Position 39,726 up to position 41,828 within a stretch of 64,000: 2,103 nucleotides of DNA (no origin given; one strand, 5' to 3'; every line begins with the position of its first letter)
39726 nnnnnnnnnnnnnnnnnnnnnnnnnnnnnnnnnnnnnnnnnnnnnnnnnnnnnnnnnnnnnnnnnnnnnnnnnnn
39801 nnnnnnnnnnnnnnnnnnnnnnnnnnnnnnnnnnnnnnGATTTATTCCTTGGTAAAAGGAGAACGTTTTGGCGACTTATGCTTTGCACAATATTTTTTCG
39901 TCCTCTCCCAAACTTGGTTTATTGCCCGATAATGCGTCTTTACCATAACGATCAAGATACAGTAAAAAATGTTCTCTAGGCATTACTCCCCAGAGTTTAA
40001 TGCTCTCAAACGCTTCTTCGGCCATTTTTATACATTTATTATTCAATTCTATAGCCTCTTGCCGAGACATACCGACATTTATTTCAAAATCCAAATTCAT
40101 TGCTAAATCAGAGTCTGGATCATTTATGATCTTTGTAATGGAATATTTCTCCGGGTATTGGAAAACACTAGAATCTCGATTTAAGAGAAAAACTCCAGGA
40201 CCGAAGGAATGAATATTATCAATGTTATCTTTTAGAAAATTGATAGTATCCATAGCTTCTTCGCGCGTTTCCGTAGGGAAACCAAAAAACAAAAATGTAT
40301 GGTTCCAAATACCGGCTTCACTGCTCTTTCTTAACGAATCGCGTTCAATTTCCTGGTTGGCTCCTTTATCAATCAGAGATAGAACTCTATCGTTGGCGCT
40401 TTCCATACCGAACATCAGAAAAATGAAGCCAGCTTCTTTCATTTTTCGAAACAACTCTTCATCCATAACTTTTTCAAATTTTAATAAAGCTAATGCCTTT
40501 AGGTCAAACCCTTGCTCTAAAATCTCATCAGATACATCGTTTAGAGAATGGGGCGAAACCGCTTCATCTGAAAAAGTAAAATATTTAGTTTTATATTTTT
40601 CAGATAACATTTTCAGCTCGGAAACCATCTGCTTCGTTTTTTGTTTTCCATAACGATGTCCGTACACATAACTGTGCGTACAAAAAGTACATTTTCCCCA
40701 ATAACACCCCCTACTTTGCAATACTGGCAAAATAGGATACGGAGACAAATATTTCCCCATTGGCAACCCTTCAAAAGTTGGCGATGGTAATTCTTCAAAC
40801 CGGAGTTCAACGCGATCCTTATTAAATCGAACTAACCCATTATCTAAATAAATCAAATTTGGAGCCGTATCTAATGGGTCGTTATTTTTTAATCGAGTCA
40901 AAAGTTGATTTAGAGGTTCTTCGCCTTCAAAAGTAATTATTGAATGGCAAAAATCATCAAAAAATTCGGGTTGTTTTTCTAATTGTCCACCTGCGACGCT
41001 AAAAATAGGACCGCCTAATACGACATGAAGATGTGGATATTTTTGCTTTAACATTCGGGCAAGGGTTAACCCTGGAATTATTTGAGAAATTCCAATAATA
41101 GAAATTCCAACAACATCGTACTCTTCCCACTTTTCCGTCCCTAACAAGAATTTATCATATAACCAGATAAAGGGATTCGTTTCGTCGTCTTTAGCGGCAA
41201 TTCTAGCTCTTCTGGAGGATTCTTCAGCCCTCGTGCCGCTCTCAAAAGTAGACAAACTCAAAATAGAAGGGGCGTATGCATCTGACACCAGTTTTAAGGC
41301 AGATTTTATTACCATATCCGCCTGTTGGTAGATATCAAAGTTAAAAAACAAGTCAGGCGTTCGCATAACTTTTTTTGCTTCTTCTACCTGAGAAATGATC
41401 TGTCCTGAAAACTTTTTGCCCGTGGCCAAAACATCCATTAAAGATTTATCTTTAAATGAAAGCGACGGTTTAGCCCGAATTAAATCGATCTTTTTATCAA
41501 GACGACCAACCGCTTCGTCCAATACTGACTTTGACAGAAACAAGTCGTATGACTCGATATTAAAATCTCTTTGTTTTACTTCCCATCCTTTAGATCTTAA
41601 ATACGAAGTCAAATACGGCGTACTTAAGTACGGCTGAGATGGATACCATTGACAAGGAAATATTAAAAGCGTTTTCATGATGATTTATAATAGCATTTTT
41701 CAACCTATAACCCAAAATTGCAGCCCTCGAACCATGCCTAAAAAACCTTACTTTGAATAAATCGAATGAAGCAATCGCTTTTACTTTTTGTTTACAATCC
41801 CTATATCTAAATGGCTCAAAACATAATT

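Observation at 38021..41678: Orphan tandem pair of ~600-aa B12-binding radical-SAM paralogues with a C-x4-C-x2-C motif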

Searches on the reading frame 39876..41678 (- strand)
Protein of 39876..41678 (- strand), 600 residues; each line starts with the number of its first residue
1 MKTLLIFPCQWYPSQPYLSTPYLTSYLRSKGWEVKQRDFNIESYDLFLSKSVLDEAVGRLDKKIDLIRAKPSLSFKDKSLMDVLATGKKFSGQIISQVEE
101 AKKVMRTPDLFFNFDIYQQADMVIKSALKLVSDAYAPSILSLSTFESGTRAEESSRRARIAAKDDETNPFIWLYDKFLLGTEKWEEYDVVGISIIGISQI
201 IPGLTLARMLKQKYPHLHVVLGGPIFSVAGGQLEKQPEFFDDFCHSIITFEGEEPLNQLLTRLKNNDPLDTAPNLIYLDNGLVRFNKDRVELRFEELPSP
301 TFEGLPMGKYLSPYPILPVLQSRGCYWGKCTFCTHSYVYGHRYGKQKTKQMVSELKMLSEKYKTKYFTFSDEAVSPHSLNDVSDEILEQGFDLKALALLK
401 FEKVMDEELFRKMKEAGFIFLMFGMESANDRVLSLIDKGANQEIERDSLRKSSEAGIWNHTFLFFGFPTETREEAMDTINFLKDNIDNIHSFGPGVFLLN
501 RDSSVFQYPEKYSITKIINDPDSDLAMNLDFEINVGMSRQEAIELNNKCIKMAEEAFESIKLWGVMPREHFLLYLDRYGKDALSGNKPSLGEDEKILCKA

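Call 3: search_protein_families(library=pfam, proteins=[window:39876-41678:-], max_evalue=0.1)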
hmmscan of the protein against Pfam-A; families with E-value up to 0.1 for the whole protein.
window:39876-41678:- (600 aa): 2 families
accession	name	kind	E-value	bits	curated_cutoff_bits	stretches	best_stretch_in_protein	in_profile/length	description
PF04055.27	Radical_SAM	-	2.8e-14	54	29.5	1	322-482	4-166/166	Radical SAM superfamily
PF02310.24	B12-binding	-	2.6e-08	34.2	32.1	1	185-241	50-107/121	B12 binding domain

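Call 4: search_protein_families(library=ncbifam, proteins=[window:39876-41678:-], max_evalue=0.1)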
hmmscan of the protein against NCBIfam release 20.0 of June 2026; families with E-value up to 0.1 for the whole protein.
window:39876-41678:- (600 aa): 25 families
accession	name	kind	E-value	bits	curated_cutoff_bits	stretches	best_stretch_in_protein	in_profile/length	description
TIGR03975.1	rSAM_ocin_1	subfamily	2e-31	109.1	281.85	1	182-517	124-462/606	RiPP maturation radical SAM C-methyltransferase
TIGR04479.1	bcpD_PhpK_rSAM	subfamily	1.3e-27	96.4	600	1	186-514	110-436/504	PhpK family radical SAM P-methyltransferase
NF050148.1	rSAM_ApyD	equivalog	2.1e-26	92.5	750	1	187-487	75-368/645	RiPP biosynthesis radical SAM protein ApyD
TIGR03471.1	HpnJ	equivalog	1.1e-21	77.3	577.6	1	202-484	83-364/472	hopanoid biosynthesis associated radical SAM protein HpnJ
TIGR04072.2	rSAM_ladder_B12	equivalog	3.6e-19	68.7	360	1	214-483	96-347/443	lipid biosynthesis B12-binding/radical SAM protein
TIGR04013.1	B12_SAM_MJ_1487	hypoth_equivalog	1.9e-13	50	251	2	421-484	269-332/382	TIGR04013 family B12-binding domain/radical SAM domain-containing protein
NF038361.1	rSAM_Sden_1168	equivalog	3.1e-13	49.2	575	1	185-483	139-449/560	Sden_1168 family B12-binding radical SAM P-methyltransferase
TIGR04190.1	B12_SAM_Ta0216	equivalog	4.2e-13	48.7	500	1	204-488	97-397/554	TIGR04190 family B12-binding domain/radical SAM domain protein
TIGR04014.1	B12_SAM_MJ_0865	equivalog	6.3e-13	48.3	360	1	228-484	72-335/434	methyl-coenzyme M reductase glutamine C-methyltransferase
TIGR02026.1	BchE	equivalog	1.1e-12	47.6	481.35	1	203-483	79-363/497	magnesium-protoporphyrin IX monomethyl ester anaerobic oxidative cyclase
TIGR04385.1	B12_rSAM_cofa1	equivalog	1.1e-10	41.4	450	1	198-491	81-369/438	B12 lower ligand biosynthesis radical SAM protein BzaD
TIGR04367.1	HpnR_B12_rSAM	equivalog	1.8e-10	40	650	1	187-448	61-316/490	hopanoid C-3 methylase HpnR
NF040542.1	rSAM_RCCLKC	equivalog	9.4e-07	28.3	450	1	141-484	3-349/423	arsinothricin biosynthesis radical SAM protein ArsL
NF040546.1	rSAM_CUAEP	equivalog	2.7e-06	26.3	500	1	321-497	176-355/468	CUAEP/CCAEP-tail radical SAM (seleno)protein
TIGR01212.1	TIGR01212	equivalog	1.7e-05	24.1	180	1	328-487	38-208/302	tRNA modification radical SAM protein MnmL/YtqA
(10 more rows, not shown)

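Call 16: find_homologous_proteins(query=window:39876-41678:-, max_evalue=1e-10)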
Query window:39876-41678:- (600 aa): 1307 proteins with E <= 1e-10 among 8000 candidates; the best 120 are listed.
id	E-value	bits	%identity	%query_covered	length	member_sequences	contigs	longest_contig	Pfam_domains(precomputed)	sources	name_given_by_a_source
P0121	0.0e+0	1325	96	100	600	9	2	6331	PF04055.28,PF02310.25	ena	-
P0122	0.0e+0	1286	93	100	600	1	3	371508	PF04055.28,PF02310.25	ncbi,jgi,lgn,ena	-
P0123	0.0e+0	1274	91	100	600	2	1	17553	PF04055.28,PF02310.25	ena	-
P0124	0.0e+0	1079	76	100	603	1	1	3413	PF04055.28,PF02310.25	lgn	-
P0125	0.0e+0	1056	76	100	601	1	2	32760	PF04055.28,PF02310.25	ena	-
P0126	0.0e+0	1051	74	100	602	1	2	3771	PF04055.28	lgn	-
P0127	0.0e+0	1050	73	100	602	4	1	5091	PF04055.28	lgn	-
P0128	0.0e+0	1041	73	100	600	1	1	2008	PF04055.28,PF02310.25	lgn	-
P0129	0.0e+0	1038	73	100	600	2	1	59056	PF04055.28,PF02310.25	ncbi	ncbi:MAG: B12-binding domain-containing radical SAM protein [Nitrospinales bacterium]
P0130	0.0e+0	1036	75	98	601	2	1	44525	PF04055.28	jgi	-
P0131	0.0e+0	1036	74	100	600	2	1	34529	PF04055.28,PF02310.25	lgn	-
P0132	0.0e+0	1029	73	100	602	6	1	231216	PF04055.28,PF02310.25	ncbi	ncbi:MAG: B12-binding domain-containing radical SAM protein [Nitrospinales bacterium]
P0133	0.0e+0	1026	74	100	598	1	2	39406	PF04055.28,PF02310.25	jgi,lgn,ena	-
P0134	0.0e+0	1022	72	100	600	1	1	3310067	PF04055.28,PF02310.25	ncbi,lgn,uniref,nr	ncbi:MAG: radical SAM protein [Candidatus Nitrohelix vancouverensis]|uniref:Radical SAM protein n=1 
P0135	0.0e+0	1022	72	100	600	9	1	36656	PF04055.28,PF02310.25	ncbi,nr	ncbi:MAG: radical SAM protein [Nitrospinota bacterium]|nr:radical SAM protein [Nitrospinota bacteriu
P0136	0.0e+0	1020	72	100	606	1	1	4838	PF04055.28,PF02310.25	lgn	-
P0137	0.0e+0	1017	72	100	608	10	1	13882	PF04055.28,PF02310.25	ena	-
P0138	0.0e+0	1014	72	100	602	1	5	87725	PF04055.28,PF02310.25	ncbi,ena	-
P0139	0.0e+0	1013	72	100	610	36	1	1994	PF04055.28,PF02310.25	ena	-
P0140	0.0e+0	1010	72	100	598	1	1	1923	PF04055.28,PF02310.25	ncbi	-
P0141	1.5e-298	1009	70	100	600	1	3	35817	PF04055.28,PF02310.25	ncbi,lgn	ncbi:MAG: B12-binding domain-containing radical SAM protein [Nitrospinaceae bacterium]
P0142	1.0e-297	1007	70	100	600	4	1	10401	PF04055.28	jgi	-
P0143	1.2e-297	1006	72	100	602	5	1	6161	PF04055.28,PF02310.25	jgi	-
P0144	3.5e-297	1005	70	100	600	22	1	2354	PF04055.28,PF02310.25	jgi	-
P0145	7.2e-297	1004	71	100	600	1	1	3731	PF04055.28,PF02310.25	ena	-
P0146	9.8e-297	1003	72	100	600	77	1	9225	PF04055.28,PF02310.25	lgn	-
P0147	1.4e-296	1003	70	100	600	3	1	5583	PF04055.28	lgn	-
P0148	1.5e-296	1003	71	100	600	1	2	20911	PF04055.28,PF02310.25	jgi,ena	-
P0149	3.4e-296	1002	70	100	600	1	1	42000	PF04055.28,PF02310.25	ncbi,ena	-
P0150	3.5e-296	1001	70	100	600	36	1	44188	PF04055.28,PF02310.25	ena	-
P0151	5.6e-296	1001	71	100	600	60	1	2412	PF04055.28,PF02310.25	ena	-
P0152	1.1e-295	1000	70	100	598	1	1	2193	PF04055.28,PF02310.25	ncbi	-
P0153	1.5e-295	999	72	100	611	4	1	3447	PF04055.28,PF02310.25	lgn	-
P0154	4.0e-295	998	71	100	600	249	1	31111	PF04055.28,PF02310.25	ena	-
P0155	1.2e-294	996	71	100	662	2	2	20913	PF04055.28,PF02310.25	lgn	-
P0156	1.6e-294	996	71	100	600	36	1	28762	PF04055.28,PF02310.25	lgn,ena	-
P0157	1.9e-294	996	70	100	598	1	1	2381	PF04055.28,PF02310.25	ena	-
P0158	2.2e-294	996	71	99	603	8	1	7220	PF04055.28,PF02310.25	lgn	-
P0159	3.2e-294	995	71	100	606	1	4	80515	PF04055.28,PF02310.25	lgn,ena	-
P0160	3.5e-294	995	71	100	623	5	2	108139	PF04055.28,PF02310.25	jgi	jgi:anaerobic magnesium-protoporphyrin IX monomethyl ester cyclase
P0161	9.4e-294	993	71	100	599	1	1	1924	PF04055.28,PF02310.25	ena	-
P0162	2.0e-293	992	70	100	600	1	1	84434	PF04055.28,PF02310.25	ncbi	-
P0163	2.3e-293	992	71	100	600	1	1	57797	PF04055.28,PF02310.25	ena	-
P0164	6.0e-293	991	71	100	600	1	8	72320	PF04055.28,PF02310.25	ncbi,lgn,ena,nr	ncbi:MAG: radical SAM protein [Nitrospinae bacterium]|nr:radical SAM protein [Nitrospinota bacterium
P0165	6.3e-293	991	69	100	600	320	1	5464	PF04055.28,PF02310.25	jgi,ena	-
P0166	7.4e-293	991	70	100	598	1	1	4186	PF04055.28,PF02310.25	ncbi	-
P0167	7.5e-293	991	70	100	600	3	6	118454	PF04055.28,PF02310.25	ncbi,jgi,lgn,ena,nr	ncbi:MAG: radical SAM protein [Nitrospinae bacterium CG11_big_fil_rev_8_21_14_0_20_45_15]|nr:MAG: ra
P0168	8.8e-293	990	69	100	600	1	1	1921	PF04055.28,PF02310.25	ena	-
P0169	1.1e-292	990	69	100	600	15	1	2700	PF04055.28,PF02310.25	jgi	jgi:anaerobic magnesium-protoporphyrin IX monomethyl ester cyclase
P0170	1.2e-292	990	69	100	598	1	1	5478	PF04055.28,PF02310.25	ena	-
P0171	1.2e-292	990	70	100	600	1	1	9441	PF04055.28,PF02310.25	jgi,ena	-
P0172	1.8e-292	989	70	100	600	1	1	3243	PF04055.28,PF02310.25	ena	-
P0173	1.9e-292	989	70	100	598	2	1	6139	PF04055.28,PF02310.25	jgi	-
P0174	2.2e-292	989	70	100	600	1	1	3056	PF04055.28,PF02310.25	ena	-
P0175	2.5e-292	989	70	100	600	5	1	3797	PF04055.28,PF02310.25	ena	-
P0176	3.9e-292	988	70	100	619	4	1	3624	PF04055.28,PF02310.25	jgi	jgi:anaerobic magnesium-protoporphyrin IX monomethyl ester cyclase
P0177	4.4e-292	988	70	100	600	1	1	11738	PF04055.28,PF02310.25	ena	-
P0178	4.7e-292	988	70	100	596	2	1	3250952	PF04055.28,PF02310.25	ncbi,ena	-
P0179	5.3e-292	988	71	100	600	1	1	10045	PF04055.28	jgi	-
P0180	5.4e-292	988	69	100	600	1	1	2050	PF04055.28,PF02310.25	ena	-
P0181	7.0e-292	987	69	100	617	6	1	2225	PF04055.28,PF02310.25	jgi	-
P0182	7.4e-292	987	69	100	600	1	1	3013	PF04055.28,PF02310.25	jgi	-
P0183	7.6e-292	987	70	100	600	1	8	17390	PF04055.28,PF02310.25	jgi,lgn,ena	-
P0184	9.1e-292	987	71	100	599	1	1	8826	PF04055.28,PF02310.25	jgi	jgi:anaerobic magnesium-protoporphyrin IX monomethyl ester cyclase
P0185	1.2e-291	987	70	100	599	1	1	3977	PF04055.28,PF02310.25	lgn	-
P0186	1.5e-291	986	70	100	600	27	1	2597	PF04055.28,PF02310.25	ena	-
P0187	2.2e-291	986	70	100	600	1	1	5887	PF04055.28,PF02310.25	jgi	jgi:anaerobic magnesium-protoporphyrin IX monomethyl ester cyclase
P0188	2.5e-291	985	70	100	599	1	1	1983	PF04055.28,PF02310.25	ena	-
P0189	2.5e-291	985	70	100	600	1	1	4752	PF04055.28,PF02310.25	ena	-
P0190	3.7e-291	985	69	100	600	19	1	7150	PF04055.28,PF02310.25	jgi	jgi:hypothetical protein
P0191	3.7e-291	985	69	100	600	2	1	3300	PF04055.28,PF02310.25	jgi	-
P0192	4.4e-291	985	70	100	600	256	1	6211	PF04055.28,PF02310.25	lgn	-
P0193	8.1e-291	984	70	100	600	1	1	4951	PF04055.28,PF02310.25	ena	-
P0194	8.4e-291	984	70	100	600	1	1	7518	PF04055.28,PF02310.25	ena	-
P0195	8.8e-291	984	70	100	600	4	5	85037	PF04055.28,PF02310.25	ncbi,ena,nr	ncbi:MAG: radical SAM protein [Nitrospina sp.]|nr:radical SAM protein [Nitrospina sp.]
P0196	9.5e-291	984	69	100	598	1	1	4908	PF04055.28,PF02310.25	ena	-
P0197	1.0e-290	983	70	100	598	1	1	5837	PF04055.28,PF02310.25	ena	-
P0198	1.3e-290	983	70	100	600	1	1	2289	PF04055.28,PF02310.25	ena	-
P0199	1.9e-290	983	70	100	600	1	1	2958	PF04055.28,PF02310.25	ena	-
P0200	2.1e-290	982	70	100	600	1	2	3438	PF04055.28,PF02310.25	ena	-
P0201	2.4e-290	982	68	100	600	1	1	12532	PF04055.28,PF02310.25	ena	-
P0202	2.9e-290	982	69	100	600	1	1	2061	PF04055.28,PF02310.25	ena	-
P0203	4.7e-290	981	69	100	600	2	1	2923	PF04055.28,PF02310.25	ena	-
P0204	6.6e-290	981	69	100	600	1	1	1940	PF04055.28,PF02310.25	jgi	-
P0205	9.3e-290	980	69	100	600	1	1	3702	PF04055.28,PF02310.25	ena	-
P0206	2.8e-289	979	70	100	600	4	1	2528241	PF04055.28,PF02310.25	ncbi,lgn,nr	ncbi:MAG: radical SAM protein [Nitrospinaceae bacterium]|nr:MAG: radical SAM protein [Nitrospinaceae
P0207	2.8e-289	979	69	100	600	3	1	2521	PF04055.28,PF02310.25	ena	-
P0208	4.9e-289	978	69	100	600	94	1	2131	PF04055.28,PF02310.25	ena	-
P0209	1.3e-288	977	70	100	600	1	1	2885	PF04055.28,PF02310.25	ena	-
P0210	2.7e-288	975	69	100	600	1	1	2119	PF04055.28,PF02310.25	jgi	-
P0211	6.0e-288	974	69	100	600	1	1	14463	PF04055.28,PF02310.25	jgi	-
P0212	2.1e-287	972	69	100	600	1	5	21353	PF04055.28,PF02310.25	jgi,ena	-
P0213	6.2e-287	971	69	100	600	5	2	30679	PF04055.28,PF02310.25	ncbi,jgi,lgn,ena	-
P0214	1.2e-280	950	73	95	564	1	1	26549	PF04055.28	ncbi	-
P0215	1.6e-271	920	69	95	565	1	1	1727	PF04055.28,PF02310.25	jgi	jgi:hypothetical protein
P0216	3.8e-264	896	69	92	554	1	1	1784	PF04055.28,PF02310.25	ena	-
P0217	3.9e-262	889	64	97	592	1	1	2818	PF04055.28,PF02310.25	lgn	-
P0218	1.0e-261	888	72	87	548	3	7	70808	PF04055.28,PF02310.25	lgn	-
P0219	1.6e-260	884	64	97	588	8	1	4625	PF04055.28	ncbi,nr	ncbi:MAG TPA: radical SAM protein, partial [Nitrospiria bacterium]|nr:radical SAM protein [Nitrospir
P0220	1.2e-258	878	69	89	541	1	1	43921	PF04055.28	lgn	-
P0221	2.1e-258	877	63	98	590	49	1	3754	PF04055.28,PF02310.25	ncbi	-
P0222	8.8e-258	875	71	87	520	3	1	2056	PF04055.28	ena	-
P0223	8.7e-256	868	63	98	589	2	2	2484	PF04055.28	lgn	-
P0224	1.9e-255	867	68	90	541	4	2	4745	PF04055.28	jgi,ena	-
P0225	2.7e-255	866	71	87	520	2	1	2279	PF04055.28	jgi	-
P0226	3.8e-255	866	71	87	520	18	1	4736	PF04055.28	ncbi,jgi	-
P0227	8.3e-255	865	70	87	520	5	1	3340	PF04055.28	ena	-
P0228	8.8e-255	865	70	87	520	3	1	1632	PF04055.28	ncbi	-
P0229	2.2e-249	847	61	98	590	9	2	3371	PF04055.28,PF02310.25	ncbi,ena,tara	tara:strand:+ start:402 stop:2174 length:1773 start_codon:yes stop_codon:yes gene_type:complete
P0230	2.6e-249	847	73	83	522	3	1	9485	PF04055.28,PF02310.25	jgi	jgi:hypothetical protein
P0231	2.9e-237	807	71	80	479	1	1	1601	PF04055.28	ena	-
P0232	6.4e-237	806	71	79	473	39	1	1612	PF04055.28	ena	-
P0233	3.5e-236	803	74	77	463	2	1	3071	PF04055.28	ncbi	ncbi:MAG: B12-binding domain-containing radical SAM protein, partial [Nitrospinales bacterium]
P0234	1.2e-235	802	71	80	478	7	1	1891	PF04055.28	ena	-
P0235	1.7e-235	801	72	80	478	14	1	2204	PF04055.28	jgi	jgi:hypothetical protein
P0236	9.6e-228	776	71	76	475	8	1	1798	PF04055.28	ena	-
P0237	9.1e-212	723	73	72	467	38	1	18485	PF04055.28,PF02310.25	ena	-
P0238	1.2e-205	703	74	68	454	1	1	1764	PF02310.25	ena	-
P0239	9.9e-199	680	54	97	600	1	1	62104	PF04055.28,PF02310.25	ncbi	-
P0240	6.0e-198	677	72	65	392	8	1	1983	PF04055.28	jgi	jgi:radical SAM superfamily enzyme YgiQ (UPF0313 family)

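Call 19: find_encoding_contigs(protein=P0239, flank=10000, max_places=2)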
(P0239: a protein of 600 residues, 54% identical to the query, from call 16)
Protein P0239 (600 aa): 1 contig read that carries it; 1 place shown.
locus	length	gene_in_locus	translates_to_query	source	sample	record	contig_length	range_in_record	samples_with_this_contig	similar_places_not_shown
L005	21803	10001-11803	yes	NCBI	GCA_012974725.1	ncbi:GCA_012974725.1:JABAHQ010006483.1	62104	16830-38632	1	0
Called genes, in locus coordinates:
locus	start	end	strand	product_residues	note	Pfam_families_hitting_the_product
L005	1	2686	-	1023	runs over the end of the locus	PF00128:Alpha-amylase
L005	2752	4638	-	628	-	PF02922:CBM_48, PF00128:Alpha-amylase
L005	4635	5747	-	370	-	PF21331:Isoamylase_C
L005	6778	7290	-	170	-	PF13474:SnoaL_3 (weak)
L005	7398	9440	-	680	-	PF25021:TEN_NHL, PF01436:NHL, PF01436:NHL (weak), PF25021:TEN_NHL, PF01436:NHL (weak), PF25021:TEN_NHL, PF01436:NHL (weak), PF25021:TEN_NHL, +9 more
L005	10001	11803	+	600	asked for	PF02310:B12-binding (faint), PF04055:Radical_SAM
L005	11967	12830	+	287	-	PF08668:HDOD, PF01966:HD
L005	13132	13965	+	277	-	PF08238:Sel1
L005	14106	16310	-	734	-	PF02169:LPP20 (faint), PF14326:DUF4384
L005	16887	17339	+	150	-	PF08238:Sel1 (weak)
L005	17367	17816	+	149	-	-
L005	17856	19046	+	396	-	PF12895:ANAPC3 (faint), PF00515:TPR_1 (faint), PF07719:TPR_2 (faint), PF08238:Sel1, PF08238:Sel1, PF13424:TPR_12 (weak), PF14559:TPR_19 (weak), PF13424:TPR_12 (weak), +6 more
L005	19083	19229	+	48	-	-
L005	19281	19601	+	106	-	-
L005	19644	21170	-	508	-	PF00361:Proton_antipo_M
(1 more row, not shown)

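Call 20: find_encoding_contigs(protein=P0206, flank=10000, max_places=2)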
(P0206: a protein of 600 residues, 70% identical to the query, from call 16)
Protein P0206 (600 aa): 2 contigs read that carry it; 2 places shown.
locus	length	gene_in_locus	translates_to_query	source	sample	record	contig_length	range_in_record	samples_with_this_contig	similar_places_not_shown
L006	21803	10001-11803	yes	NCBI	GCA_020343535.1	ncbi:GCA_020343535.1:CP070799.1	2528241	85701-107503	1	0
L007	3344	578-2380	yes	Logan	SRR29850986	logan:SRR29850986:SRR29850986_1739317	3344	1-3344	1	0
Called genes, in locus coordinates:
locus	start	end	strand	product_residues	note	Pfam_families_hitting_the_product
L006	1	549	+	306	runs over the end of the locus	PF03193:RsgA_GTPase (faint), PF00009:GTP_EFTU, PF00350:Dynamin_N (faint), PF01926:MMR_HSR1, PF02421:FeoB_N, PF04548:AIG1 (faint), PF07650:KH_2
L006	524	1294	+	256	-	PF00557:Peptidase_M24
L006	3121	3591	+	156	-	PF00210:Ferritin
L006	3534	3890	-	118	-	PF01475:FUR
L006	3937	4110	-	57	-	PF01475:FUR (weak)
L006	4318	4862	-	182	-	PF02922:CBM_48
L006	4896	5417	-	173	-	-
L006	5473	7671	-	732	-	PF05787:PhoX (faint), PF06739:SBBP (faint), PF08450:SGL (faint), PF25021:TEN_NHL, PF01436:NHL (weak), PF25021:TEN_NHL, PF01436:NHL, PF25021:TEN_NHL, +6 more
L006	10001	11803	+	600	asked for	PF02310:B12-binding (faint), PF04055:Radical_SAM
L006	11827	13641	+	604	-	PF02310:B12-binding (faint), PF04055:Radical_SAM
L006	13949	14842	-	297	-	PF07719:TPR_2 (faint), PF13428:TPR_14 (faint)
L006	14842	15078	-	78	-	-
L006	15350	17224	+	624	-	PF07244:POTRA (faint), PF01103:Omp85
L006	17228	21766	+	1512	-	PF27051:TamB_N, PF04357:TamB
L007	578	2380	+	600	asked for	PF02310:B12-binding (faint), PF04055:Radical_SAM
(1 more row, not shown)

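Call 91: predict_structure(alignment_id=A2)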
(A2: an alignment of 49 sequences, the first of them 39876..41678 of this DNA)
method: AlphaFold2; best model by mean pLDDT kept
length: 600 residues; sequences in the alignment: 49
mean_pLDDT: 93.4   pTM: 0.92
mean pLDDT of the five models: 93.4, 93.3, 93.2, 92.5, 92.2
residues with pLDDT >= 90: 514; 70-90: 71; 50-70: 2; < 50: 13
segments of 3 or more residues with pLDDT < 50: 588-600
pLDDT, mean of each block of 10 residues (from residue 1): 97 95 97 98 98 97 95 93 94 98 98 96 98 96 93 96 97 95 95 96 98 97 91 92 96 95 96 94 91 87 96 97 89 85 87 97 97 92 97 97 96 98 97 94 97 98 97 98 96 95 93 93 90 94 97 89 89 96 69 34
secondary structure, 60 per line:
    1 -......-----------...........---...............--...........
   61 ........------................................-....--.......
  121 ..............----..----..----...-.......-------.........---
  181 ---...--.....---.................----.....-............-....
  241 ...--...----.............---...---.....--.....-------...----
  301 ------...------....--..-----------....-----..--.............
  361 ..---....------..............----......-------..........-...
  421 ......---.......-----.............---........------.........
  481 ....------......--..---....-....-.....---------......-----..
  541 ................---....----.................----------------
elements in order: E2-7 H19-29 E33-38 H39-47 H50-68 H75-106 H108-111 H114-134 H155-161 H169-177 E189-193 H197-213 E218-222 H224-235 H237-243 E246-248 H253-265 E275-279 E282-286 E316-319 H335-338 H348-362 E366-369 H376-389 E394-399 H407-416 E418-426 H430-436 H442-454 E458-465 H472-484 E491-496 H504-507 H509-512 E514-518 E528-533 H539-556 H560-563 H568-584
